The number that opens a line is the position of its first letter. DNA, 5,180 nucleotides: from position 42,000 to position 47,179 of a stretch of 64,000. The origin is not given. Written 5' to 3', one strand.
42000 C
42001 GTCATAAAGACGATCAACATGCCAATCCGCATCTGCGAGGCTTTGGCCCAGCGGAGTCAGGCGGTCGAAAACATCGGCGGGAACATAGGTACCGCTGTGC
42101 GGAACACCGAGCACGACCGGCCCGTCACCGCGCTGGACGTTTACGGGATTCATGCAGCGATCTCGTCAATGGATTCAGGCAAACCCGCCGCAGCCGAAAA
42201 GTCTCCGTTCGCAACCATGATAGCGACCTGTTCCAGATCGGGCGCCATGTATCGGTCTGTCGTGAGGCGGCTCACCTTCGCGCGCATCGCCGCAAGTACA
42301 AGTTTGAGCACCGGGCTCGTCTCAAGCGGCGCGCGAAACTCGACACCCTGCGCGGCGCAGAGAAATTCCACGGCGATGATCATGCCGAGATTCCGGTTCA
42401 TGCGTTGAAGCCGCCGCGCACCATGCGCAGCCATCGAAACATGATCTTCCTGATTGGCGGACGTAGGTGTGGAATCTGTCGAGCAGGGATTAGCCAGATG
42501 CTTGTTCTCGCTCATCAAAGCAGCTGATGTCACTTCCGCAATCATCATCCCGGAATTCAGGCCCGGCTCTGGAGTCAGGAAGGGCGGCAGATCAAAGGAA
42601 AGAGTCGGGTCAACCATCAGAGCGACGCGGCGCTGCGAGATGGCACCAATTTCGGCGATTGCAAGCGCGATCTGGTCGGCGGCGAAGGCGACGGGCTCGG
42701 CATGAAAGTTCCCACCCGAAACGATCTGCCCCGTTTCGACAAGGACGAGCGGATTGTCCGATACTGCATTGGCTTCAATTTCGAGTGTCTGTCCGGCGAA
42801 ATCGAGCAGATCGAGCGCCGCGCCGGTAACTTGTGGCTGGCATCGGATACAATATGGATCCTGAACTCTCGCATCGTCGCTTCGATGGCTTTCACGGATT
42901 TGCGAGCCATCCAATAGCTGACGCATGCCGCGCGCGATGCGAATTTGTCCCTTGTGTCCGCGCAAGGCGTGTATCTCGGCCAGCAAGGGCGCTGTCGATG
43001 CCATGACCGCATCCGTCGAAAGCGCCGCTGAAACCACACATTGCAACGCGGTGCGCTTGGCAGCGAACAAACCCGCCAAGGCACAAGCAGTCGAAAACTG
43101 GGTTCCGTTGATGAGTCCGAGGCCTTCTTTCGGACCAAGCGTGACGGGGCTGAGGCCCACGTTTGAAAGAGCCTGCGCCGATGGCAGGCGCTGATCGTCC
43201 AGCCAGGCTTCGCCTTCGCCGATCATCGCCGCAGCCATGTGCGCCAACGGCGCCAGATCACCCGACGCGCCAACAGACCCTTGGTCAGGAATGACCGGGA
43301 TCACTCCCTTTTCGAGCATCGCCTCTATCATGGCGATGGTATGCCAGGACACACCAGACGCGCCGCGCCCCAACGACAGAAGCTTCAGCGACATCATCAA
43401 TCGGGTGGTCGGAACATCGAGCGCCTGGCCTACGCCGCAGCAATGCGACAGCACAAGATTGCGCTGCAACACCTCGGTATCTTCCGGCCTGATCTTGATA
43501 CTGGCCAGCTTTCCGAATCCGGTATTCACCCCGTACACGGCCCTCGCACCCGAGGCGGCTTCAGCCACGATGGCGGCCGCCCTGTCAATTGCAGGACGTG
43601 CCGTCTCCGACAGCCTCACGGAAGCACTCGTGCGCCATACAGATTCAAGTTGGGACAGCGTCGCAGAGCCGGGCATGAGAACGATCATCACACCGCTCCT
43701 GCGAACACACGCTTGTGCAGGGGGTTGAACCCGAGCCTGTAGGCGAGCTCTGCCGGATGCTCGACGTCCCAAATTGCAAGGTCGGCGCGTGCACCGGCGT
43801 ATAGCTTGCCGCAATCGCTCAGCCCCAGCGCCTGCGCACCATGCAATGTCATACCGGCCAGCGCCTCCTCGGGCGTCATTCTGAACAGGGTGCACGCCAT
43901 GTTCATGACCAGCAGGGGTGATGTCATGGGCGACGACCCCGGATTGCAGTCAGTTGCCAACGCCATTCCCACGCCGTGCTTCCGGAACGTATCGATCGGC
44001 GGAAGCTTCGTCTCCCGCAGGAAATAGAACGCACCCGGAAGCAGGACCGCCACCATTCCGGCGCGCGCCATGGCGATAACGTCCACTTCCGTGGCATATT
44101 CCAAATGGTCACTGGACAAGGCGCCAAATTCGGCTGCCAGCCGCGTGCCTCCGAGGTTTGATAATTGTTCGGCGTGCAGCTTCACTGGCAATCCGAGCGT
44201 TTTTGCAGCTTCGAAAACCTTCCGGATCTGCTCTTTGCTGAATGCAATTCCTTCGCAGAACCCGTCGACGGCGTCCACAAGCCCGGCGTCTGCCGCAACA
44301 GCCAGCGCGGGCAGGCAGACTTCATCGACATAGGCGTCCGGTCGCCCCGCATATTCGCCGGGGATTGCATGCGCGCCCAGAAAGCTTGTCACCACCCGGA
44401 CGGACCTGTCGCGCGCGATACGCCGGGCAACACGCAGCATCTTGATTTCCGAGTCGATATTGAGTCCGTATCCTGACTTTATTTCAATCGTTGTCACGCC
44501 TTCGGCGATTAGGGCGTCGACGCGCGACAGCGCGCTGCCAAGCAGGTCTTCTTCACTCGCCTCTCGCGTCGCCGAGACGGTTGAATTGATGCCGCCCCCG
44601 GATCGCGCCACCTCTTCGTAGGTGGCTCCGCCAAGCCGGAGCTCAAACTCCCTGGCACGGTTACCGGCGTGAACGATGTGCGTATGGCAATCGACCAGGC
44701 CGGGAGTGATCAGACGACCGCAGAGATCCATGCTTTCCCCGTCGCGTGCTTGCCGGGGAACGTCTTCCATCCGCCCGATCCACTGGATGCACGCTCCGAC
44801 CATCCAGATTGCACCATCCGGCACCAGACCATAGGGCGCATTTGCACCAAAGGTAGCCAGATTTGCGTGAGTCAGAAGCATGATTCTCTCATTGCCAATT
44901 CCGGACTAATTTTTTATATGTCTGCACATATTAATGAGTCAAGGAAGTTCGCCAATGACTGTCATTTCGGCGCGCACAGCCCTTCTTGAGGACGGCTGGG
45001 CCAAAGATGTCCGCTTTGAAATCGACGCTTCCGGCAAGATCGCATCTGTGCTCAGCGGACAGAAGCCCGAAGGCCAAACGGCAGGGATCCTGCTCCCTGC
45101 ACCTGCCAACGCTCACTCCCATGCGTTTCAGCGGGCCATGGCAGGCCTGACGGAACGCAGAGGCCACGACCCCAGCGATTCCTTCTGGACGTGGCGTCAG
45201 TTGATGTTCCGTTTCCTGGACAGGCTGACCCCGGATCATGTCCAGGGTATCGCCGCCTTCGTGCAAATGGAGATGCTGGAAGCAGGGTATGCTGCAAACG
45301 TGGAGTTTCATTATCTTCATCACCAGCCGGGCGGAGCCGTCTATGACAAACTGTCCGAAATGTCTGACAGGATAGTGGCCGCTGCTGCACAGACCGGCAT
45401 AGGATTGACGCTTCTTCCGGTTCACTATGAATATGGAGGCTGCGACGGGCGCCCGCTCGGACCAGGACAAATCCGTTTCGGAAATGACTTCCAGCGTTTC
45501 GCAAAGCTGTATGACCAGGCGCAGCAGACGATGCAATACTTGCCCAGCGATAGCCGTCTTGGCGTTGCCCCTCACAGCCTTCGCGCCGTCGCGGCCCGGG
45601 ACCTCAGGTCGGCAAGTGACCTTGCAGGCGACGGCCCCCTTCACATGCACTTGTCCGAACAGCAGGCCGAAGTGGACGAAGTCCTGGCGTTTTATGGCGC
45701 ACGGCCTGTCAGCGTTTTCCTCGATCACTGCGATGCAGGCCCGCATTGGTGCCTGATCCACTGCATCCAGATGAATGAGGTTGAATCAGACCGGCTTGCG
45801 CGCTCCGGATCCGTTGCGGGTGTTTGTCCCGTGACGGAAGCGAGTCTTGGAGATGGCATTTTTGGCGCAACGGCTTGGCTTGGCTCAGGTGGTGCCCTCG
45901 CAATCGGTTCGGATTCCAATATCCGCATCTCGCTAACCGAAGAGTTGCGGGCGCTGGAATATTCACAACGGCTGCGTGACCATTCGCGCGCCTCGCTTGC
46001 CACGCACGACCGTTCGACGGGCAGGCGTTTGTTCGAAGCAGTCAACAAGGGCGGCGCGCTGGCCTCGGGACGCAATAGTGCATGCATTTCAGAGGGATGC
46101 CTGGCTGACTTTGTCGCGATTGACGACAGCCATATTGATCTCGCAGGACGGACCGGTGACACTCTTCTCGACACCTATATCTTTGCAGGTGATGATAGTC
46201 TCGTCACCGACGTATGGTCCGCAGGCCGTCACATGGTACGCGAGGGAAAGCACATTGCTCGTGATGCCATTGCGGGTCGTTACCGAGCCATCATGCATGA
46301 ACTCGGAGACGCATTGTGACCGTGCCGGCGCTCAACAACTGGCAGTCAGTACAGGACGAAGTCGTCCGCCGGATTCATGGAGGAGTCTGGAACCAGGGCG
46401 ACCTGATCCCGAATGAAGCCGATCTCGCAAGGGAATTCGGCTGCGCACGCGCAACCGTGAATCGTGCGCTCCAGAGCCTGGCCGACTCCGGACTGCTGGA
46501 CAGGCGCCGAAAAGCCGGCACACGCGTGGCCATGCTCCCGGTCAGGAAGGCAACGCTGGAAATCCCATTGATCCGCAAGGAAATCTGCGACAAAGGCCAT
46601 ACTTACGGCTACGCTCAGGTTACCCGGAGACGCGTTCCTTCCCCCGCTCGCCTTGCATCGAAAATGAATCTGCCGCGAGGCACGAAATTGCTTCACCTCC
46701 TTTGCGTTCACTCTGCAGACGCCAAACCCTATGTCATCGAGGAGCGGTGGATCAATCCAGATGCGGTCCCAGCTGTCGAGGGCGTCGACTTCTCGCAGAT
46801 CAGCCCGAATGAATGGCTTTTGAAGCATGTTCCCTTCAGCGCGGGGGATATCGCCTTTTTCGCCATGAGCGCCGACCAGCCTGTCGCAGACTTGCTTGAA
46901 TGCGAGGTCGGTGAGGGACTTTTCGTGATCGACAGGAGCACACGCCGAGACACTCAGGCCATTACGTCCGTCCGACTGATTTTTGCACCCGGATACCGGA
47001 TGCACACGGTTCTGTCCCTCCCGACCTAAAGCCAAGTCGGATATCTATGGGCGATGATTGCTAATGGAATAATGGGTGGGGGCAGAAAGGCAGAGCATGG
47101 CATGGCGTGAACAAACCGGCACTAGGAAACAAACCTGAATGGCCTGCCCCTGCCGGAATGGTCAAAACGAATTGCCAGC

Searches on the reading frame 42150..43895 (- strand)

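Call 30: search_protein_families(library=pfam, proteins=[window:42150-43895:-], max_evalue=0.0001)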
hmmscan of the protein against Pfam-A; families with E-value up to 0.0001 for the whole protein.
window:42150-43895:- (581 aa): 1 family
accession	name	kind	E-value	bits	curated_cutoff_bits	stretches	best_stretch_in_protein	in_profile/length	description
PF00221.24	Lyase_aromatic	-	1.6e-179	598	27.3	1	79-538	2-465/466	Aromatic amino acid lyase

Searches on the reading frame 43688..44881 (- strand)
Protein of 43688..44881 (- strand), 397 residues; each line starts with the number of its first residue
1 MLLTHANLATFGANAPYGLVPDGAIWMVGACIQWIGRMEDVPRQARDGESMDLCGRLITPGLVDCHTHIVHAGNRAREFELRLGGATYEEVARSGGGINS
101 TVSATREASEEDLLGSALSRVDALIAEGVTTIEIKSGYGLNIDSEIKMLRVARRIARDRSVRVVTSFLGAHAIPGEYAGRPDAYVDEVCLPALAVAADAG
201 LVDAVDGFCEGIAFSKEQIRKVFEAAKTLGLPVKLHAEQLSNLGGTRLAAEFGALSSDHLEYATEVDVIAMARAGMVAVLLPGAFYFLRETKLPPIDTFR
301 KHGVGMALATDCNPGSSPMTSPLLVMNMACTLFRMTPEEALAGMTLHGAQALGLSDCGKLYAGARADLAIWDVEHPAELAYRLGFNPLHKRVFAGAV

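Call 30: search_protein_families(library=pfam, proteins=[window:43688-44881:-], max_evalue=0.0001)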
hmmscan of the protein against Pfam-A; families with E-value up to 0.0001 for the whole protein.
window:43688-44881:- (397 aa): 2 families
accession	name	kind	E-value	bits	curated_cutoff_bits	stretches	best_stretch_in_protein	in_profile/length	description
PF07969.17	Amidohydro_3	-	3.5e-19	70.1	29.7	1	107-373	151-446/472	Amidohydrolase family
PF01979.26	Amidohydro_1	-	6.9e-19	68.7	25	1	58-376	2-322/345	Amidohydrolase family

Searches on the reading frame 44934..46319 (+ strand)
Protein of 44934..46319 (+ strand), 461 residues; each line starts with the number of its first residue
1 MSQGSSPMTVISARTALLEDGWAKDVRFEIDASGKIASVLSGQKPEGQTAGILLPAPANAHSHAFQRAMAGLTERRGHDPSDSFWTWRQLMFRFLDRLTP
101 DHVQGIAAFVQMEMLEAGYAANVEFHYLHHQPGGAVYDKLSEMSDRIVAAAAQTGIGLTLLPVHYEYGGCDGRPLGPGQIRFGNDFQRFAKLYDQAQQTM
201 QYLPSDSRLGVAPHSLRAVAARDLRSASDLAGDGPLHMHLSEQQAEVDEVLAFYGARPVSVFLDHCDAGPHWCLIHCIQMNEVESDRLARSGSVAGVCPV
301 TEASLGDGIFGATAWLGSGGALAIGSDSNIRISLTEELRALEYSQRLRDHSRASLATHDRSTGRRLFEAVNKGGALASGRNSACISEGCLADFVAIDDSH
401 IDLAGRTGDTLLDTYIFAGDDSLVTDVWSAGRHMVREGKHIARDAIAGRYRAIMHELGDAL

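Call 30: search_protein_families(library=pfam, proteins=[window:44934-46319:+], max_evalue=0.0001)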
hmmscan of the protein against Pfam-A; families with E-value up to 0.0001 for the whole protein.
window:44934-46319:+ (461 aa): 2 families
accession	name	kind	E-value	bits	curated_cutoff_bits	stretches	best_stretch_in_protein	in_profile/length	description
PF01979.26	Amidohydro_1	-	7.2e-17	62.1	25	1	52-432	1-343/345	Amidohydrolase family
PF22429.2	HutF_N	-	2.7e-13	49.9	25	1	8-47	1-39/45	Formimidoylglutamate deiminase HutF, N-terminal domain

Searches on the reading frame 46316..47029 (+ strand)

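Call 30: search_protein_families(library=pfam, proteins=[window:46316-47029:+], max_evalue=0.0001)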
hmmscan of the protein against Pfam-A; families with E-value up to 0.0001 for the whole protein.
window:46316-47029:+ (237 aa): 5 families
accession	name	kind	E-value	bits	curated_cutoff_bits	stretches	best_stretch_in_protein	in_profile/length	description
PF07702.18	UTRA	-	3.1e-23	82.6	23.8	1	93-223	2-135/141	UTRA domain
PF00392.27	GntR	-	4e-14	52.4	27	1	10-71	3-64/64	Bacterial regulatory proteins, gntR family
PF13545.12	HTH_Crp_2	-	4.1e-06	27.1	27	1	32-65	23-57/70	Crp-like helix-turn-helix domain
PF25213.1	HVO_A0261_N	-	2.3e-05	24.6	35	1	35-66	28-59/86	HVO_A0261 N-terminal domain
PF01047.28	MarR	-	4.4e-05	23.7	24.6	0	25-66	13-52/59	MarR family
